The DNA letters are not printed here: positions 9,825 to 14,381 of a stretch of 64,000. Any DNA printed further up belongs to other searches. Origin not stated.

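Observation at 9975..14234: Single-chain LCB2-LCB1 serine palmitoyltransferase carrying an unassigned ~400-aa C-terminal polytopic membrane domain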

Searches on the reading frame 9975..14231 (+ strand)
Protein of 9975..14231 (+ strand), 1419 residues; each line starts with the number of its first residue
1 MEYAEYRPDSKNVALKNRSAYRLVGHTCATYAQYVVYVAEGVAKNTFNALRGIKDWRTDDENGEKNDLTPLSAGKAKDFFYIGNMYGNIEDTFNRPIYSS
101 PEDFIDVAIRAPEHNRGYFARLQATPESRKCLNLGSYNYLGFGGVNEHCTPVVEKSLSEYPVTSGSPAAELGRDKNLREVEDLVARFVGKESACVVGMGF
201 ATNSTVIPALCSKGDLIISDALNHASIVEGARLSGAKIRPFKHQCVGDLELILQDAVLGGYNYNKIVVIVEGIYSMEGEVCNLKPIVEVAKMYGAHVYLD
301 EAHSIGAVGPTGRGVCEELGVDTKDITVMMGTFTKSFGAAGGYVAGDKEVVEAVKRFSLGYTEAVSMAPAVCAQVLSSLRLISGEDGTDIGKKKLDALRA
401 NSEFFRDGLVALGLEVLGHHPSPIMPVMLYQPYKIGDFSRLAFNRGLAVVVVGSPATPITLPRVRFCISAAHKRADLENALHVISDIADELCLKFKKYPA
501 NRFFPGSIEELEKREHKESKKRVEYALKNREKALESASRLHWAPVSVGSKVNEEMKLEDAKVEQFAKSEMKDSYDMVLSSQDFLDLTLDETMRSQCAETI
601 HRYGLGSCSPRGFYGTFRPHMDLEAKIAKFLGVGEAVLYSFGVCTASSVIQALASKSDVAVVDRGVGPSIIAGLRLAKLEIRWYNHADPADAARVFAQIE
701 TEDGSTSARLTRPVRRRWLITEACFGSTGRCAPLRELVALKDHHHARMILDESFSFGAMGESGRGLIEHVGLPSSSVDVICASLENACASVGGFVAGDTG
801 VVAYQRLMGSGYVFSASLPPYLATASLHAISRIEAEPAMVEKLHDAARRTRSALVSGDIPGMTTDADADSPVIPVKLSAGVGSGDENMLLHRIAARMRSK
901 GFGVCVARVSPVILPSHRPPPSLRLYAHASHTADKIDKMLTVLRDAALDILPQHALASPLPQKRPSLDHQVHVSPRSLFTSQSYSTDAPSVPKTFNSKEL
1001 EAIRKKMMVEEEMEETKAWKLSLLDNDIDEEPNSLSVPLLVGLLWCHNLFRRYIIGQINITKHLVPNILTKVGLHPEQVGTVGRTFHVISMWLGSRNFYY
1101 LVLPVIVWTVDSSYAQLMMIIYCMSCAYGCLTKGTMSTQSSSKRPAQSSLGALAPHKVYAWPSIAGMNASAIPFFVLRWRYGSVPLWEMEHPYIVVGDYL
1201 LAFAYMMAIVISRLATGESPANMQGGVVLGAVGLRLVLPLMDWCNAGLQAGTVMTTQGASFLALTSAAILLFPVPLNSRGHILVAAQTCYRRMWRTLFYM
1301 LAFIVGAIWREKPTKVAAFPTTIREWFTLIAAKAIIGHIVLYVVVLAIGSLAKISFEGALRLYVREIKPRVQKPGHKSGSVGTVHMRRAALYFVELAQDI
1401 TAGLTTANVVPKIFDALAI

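Call 4: search_protein_families(library=pfam, proteins=[window:9975-14231:+], max_evalue=1)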
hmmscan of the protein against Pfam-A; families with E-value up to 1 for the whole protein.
window:9975-14231:+ (1419 aa): 7 families
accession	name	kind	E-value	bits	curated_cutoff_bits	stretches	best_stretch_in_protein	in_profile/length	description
PF00155.27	Aminotran_1_2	-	3e-72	244.2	19.7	2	130-484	2-361/361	Aminotransferase class I and II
PF01212.27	Beta_elim_lyase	-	1.1e-11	45.1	27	1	170-366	27-231/288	Beta-eliminating lyase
PF01276.26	OKR_DC_1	-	4.3e-05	22.9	27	1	178-304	69-207/417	Orn/Lys/Arg decarboxylase, major domain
PF00266.25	Aminotran_5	-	0.00094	18.7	21.5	1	174-306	42-181/371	Aminotransferase class-V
PF01053.26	Cys_Met_Meta_PP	-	0.0045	16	27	1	178-303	55-176/381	Cys/Met metabolism PLP-dependent enzyme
PF01041.23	DegT_DnrJ_EryC1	-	0.014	15.1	19.8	1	175-308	24-153/360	DegT/DnrJ/EryC1/StrS aminotransferase family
PF09110.16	HAND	-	0.39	12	26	1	502-564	36-90/109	HAND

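Call 5: search_protein_families(library=ncbifam, proteins=[window:9975-14231:+], max_evalue=1)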
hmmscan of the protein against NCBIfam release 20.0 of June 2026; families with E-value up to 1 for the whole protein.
window:9975-14231:+ (1419 aa): 21 families
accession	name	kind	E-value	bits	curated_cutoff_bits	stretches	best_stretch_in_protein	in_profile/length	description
TIGR00858.1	bioF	equivalog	1.5e-131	438.5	426.45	2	124-484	16-364/365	8-amino-7-oxononanoate synthase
TIGR01825.1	gly_Cac_T_rel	subfamily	4.2e-126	420.7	535.4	2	127-492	31-383/385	BioF/Kbl family PLP-dependent acyltransferase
NF005394.0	PRK06939.1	equivalog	1.2e-121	406.2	460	2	127-491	40-394/397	glycine C-acetyltransferase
NF047599.1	SerpalmtaseBetaP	equivalog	5.5e-120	400.6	500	2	123-490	37-392/394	serine palmitoyltransferase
NF047600.1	SerpalmtaseCFB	equivalog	1.6e-113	379.3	640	2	127-491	41-392/395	serine palmitoyltransferase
TIGR01822.1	2am3keto_CoA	equivalog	4.1e-98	328.9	493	2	127-491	36-390/393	glycine C-acetyltransferase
NF047603.1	SerpalmtaseAlphaP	equivalog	2.7e-91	306.2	670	2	127-483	43-388/399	serine palmitoyltransferase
TIGR01821.1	5aminolev_synth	equivalog_domain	6e-91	305.3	338.55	2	128-494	44-400/402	5-aminolevulinate synthase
NF005526.0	PRK07179.1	equivalog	3.8e-66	223.3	428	2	152-495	76-403/407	alpha-hydroxyketone-type quorum-sensing autoinducer synthase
NF004608.1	PRK05937.1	equivalog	3.4e-45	154.4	399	2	169-383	48-258/366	8-amino-7-oxononanoate synthase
NF005697.0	PRK07505.1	subfamily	2.6e-33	115.2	342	2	125-490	44-401/405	hypothetical protein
TIGR03588.1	PseC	equivalog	6.1e-05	22.1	423.5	1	175-312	30-166/380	UDP-4-amino-4,6-dideoxy-N-acetyl-beta-L-altrosamine transaminase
NF041364.1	GntC_guanitoxin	equivalog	0.00011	21.2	415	1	282-367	155-242/356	guanitoxin biosynthesis PLP-dependent (S)-gamma-hydroxy-L-arginine cyclodehydratase GntC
TIGR02539.1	SepCysS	equivalog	0.00086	18.4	365.25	1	180-312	56-194/370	O-phospho-L-seryl-tRNA:Cys-tRNA synthase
NF011603.0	PRK15029.1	equivalog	0.0019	16.6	1167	1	177-237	208-269/756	arginine decarboxylase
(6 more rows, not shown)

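Call 12: find_encoding_contigs(protein=window:9975-14231:+, flank=3000, max_places=4)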
Protein window:9975-14231:+ (1419 aa): 24 contigs read that carry it; 4 places shown.
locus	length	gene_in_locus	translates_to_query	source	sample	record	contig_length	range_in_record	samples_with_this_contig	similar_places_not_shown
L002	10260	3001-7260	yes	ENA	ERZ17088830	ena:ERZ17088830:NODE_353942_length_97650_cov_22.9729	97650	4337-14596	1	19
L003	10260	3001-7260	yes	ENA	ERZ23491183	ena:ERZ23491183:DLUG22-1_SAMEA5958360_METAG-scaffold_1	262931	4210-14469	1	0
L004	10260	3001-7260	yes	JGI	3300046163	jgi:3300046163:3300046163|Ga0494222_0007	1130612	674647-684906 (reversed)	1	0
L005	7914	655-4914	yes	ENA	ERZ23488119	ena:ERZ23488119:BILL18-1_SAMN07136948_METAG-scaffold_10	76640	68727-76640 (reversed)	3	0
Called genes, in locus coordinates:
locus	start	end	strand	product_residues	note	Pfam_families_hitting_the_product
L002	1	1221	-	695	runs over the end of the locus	PF14749:Acyl-CoA_ox_N, PF02770:Acyl-CoA_dh_M, PF22924:ACOX_C_alpha1, PF01756:ACOX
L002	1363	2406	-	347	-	-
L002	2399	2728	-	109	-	-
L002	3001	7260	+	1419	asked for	PF00155:Aminotran_1_2, PF01212:Beta_elim_lyase, PF00155:Aminotran_1_2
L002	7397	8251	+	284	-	PF04755:PAP_fibrillin (faint)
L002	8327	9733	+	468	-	PF01494:FAD_binding_3 (faint), PF00890:FAD_binding_2 (weak), PF01266:DAO (faint), PF01593:Amino_oxidase, PF13450:NAD_binding_8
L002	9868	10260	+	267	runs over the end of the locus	PF04263:TPK_catalytic, PF04265:TPK_B1_binding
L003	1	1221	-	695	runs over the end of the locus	PF14749:Acyl-CoA_ox_N, PF02770:Acyl-CoA_dh_M, PF22924:ACOX_C_alpha1, PF01756:ACOX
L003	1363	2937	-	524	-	-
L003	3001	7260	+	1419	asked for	PF00155:Aminotran_1_2, PF01212:Beta_elim_lyase, PF00155:Aminotran_1_2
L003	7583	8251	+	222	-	PF04755:PAP_fibrillin (faint)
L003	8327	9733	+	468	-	PF01494:FAD_binding_3 (faint), PF00890:FAD_binding_2 (weak), PF01266:DAO (faint), PF01593:Amino_oxidase, PF13450:NAD_binding_8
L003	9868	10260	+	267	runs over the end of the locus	PF04263:TPK_catalytic, PF04265:TPK_B1_binding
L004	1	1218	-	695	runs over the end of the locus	PF14749:Acyl-CoA_ox_N, PF02770:Acyl-CoA_dh_M, PF22924:ACOX_C_alpha1, PF01756:ACOX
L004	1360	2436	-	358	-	-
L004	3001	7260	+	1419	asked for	PF00155:Aminotran_1_2, PF01212:Beta_elim_lyase, PF00155:Aminotran_1_2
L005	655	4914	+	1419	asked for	PF00155:Aminotran_1_2, PF01212:Beta_elim_lyase, PF00155:Aminotran_1_2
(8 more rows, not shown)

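Call 15: find_homologous_proteins(query=window:9975-14231:+, max_evalue=1e-50)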
Query window:9975-14231:+ (1419 aa): 310 proteins with E <= 1e-50 among 8000 candidates; the best 120 are listed.
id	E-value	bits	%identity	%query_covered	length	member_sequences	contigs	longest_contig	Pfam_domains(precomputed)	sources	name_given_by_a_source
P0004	0.0e+0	3238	100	100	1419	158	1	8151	PF00155.28,PF01212.28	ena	-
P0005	0.0e+0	2860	87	100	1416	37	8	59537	PF00155.28,PF01212.28,PF01276.27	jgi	jgi:serine palmitoyltransferase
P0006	0.0e+0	2832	86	100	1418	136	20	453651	PF00155.28,PF01212.28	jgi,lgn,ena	-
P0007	0.0e+0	2811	86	100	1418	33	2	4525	PF00155.28,PF01212.28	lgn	-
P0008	0.0e+0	2764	84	100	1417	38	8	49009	PF00155.28,PF01212.28,PF01276.27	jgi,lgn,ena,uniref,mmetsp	jgi:serine palmitoyltransferase|uniref:serine C-palmitoyltransferase n=1 Tax=Ostreococcus mediterran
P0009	0.0e+0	2694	82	100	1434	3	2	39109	PF00155.28,PF01212.28,PF01276.27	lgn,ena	-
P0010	0.0e+0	1954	62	100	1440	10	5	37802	PF00155.28,PF01212.28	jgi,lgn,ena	jgi:serine palmitoyltransferase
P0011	0.0e+0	1919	61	100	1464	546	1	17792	PF00155.28,PF01212.28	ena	-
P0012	0.0e+0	1789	57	97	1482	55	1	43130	PF00155.28,PF01212.28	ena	-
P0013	0.0e+0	1768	58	97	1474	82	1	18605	PF00155.28,PF01212.28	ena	-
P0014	0.0e+0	1767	58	97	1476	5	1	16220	PF00155.28,PF01212.28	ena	-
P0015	0.0e+0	1760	56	97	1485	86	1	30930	PF00155.28,PF01212.28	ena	-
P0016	0.0e+0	1759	65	64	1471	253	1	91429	PF00155.28,PF01212.28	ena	-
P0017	0.0e+0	1745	57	97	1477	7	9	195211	PF00155.28,PF01212.28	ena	-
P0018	0.0e+0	1719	57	97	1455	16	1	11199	PF00155.28,PF01212.28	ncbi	-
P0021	0.0e+0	1670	64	65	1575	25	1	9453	PF00155.28,PF01212.28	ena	-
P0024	0.0e+0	1414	66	66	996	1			PF00155.28,PF01212.28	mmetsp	mmetsp:Transcript_15376/g.37231 ORF Transcript_15376/g.37231 Transcript_15376/m.37231 type:complete 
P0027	0.0e+0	1252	46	98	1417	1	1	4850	PF00155.28,PF00266.26,PF01212.28,PF01053.27,PF01041.24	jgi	-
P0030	0.0e+0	1039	40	100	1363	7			PF00155.28,PF00266.26,PF01212.28,PF01041.24,PF01276.27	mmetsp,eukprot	mmetsp:Transcript_34541/g.58505 ORF Transcript_34541/g.58505 Transcript_34541/m.58505 type:complete 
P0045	2.8e-209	716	37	84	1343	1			PF00155.28,PF01569.28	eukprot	eukprot:TRINITY_DN15270_c0_g1_i8.p1 TRINITY_DN15270_c0_g1~~TRINITY_DN15270_c0_g1_i8.p1 ORF type:comp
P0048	1.3e-201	691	37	79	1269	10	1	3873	PF00155.28,PF01569.28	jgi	-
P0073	9.8e-179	615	44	55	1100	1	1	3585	PF00155.28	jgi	-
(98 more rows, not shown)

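Call 48: list_cluster_members(proteins=[P0004, P0005, P0006, P0008, P0010, P0018, P0024, P0030, P0045, P0048])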
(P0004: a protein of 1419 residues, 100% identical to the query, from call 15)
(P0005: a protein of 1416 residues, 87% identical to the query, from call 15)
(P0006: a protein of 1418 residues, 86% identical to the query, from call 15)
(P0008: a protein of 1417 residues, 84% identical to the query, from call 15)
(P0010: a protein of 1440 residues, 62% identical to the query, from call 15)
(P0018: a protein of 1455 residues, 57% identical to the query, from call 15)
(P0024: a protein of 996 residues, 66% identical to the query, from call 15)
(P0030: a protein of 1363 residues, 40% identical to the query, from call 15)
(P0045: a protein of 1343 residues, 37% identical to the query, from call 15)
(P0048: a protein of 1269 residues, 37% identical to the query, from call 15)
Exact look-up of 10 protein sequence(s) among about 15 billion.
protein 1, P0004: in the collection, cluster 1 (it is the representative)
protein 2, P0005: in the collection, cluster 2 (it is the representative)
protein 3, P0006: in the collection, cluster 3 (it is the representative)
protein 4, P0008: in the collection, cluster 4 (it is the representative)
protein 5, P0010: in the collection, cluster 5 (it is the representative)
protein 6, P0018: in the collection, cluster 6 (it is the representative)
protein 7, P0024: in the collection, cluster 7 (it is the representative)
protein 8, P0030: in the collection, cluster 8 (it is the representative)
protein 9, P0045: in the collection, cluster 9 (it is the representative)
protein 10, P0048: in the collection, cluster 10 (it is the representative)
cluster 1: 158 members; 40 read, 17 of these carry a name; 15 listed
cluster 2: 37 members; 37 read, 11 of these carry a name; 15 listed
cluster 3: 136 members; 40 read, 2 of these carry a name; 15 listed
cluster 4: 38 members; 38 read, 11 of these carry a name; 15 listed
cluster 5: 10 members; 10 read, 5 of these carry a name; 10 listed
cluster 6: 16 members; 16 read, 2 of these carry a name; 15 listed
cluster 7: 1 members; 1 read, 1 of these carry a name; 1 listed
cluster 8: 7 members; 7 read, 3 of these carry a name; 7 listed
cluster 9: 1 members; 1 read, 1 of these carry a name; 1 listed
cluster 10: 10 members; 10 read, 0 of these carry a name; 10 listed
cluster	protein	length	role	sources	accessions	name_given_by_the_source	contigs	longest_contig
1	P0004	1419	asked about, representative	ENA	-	-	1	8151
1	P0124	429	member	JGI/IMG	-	hypothetical protein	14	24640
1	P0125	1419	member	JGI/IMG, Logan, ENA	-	serine palmitoyltransferase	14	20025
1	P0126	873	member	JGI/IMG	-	serine palmitoyltransferase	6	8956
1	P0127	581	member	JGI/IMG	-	hypothetical protein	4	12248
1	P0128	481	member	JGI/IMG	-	hypothetical protein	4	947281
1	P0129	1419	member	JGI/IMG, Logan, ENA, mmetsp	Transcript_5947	serine palmitoyltransferase | Transcript_5947/g.23513 ORF Transcript_5947/g.23513 Transcript_5947/m.23513 type:complete ...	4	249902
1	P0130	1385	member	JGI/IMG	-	serine palmitoyltransferase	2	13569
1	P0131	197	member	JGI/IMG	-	hypothetical protein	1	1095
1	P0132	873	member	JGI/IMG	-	serine palmitoyltransferase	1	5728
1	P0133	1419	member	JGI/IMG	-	serine palmitoyltransferase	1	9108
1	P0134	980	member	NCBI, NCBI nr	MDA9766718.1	aminotransferase class I/II-fold pyridoxal phosphate-dependent enzyme, partial [bacterium] | aminotransferase class I/II-fold pyridoxal phosphate-dependent enzyme [bacterium]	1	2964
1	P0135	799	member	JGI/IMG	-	serine palmitoyltransferase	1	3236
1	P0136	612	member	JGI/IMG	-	hypothetical protein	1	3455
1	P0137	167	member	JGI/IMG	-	serine palmitoyltransferase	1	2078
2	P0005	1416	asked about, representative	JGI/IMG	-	serine palmitoyltransferase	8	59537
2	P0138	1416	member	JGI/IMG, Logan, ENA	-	serine palmitoyltransferase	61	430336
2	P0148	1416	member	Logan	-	-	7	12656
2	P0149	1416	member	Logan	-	-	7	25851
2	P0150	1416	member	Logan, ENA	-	-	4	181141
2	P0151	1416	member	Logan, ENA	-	-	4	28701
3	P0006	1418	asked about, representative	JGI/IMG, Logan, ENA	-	-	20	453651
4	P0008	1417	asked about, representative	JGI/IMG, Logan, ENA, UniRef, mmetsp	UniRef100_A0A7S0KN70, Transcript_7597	serine palmitoyltransferase | serine C-palmitoyltransferase n=1 Tax=Ostreococcus mediterraneus TaxID=1486918 ... | Transcript_7597/g.27807 ORF Transcript_7597/g.27807 Transcript_7597/m.27807 type:complete ...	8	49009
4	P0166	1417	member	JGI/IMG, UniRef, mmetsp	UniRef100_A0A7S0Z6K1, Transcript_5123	serine C-palmitoyltransferase n=1 Tax=Ostreococcus mediterraneus TaxID=1486918 ... | Transcript_5123/g.11196 ORF Transcript_5123/g.11196 Transcript_5123/m.11196 type:complete ...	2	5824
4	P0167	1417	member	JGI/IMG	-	serine palmitoyltransferase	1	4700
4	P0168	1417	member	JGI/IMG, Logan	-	serine palmitoyltransferase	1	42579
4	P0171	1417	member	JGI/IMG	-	serine palmitoyltransferase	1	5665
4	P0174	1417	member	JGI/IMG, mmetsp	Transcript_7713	Transcript_7713/g.25564 ORF Transcript_7713/g.25564 Transcript_7713/m.25564 type:complete ...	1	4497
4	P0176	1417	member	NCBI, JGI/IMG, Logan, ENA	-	-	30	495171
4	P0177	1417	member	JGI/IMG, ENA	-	-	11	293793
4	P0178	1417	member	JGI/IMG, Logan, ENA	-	-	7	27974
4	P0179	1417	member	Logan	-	-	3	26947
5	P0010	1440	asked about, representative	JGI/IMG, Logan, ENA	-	serine palmitoyltransferase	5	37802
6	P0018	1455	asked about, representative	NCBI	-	-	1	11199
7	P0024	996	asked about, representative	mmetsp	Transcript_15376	Transcript_15376/g.37231 ORF Transcript_15376/g.37231 Transcript_15376/m.37231 ...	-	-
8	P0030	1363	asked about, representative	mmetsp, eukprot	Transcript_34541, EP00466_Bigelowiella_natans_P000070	Transcript_34541/g.58505 ORF Transcript_34541/g.58505 Transcript_34541/m.58505 ... | jgi/Bigna1/84787/estExt_fgenesh1_pg.C_10060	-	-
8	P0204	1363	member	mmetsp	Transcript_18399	Transcript_18399/g.25570 ORF Transcript_18399/g.25570 Transcript_18399/m.25570 ...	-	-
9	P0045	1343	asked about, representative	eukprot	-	TRINITY_DN15270_c0_g1_i8.p1 TRINITY_DN15270_c0_g1~~TRINITY_DN15270_c0_g1_i8.p1 ORF ...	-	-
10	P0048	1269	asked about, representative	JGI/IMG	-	-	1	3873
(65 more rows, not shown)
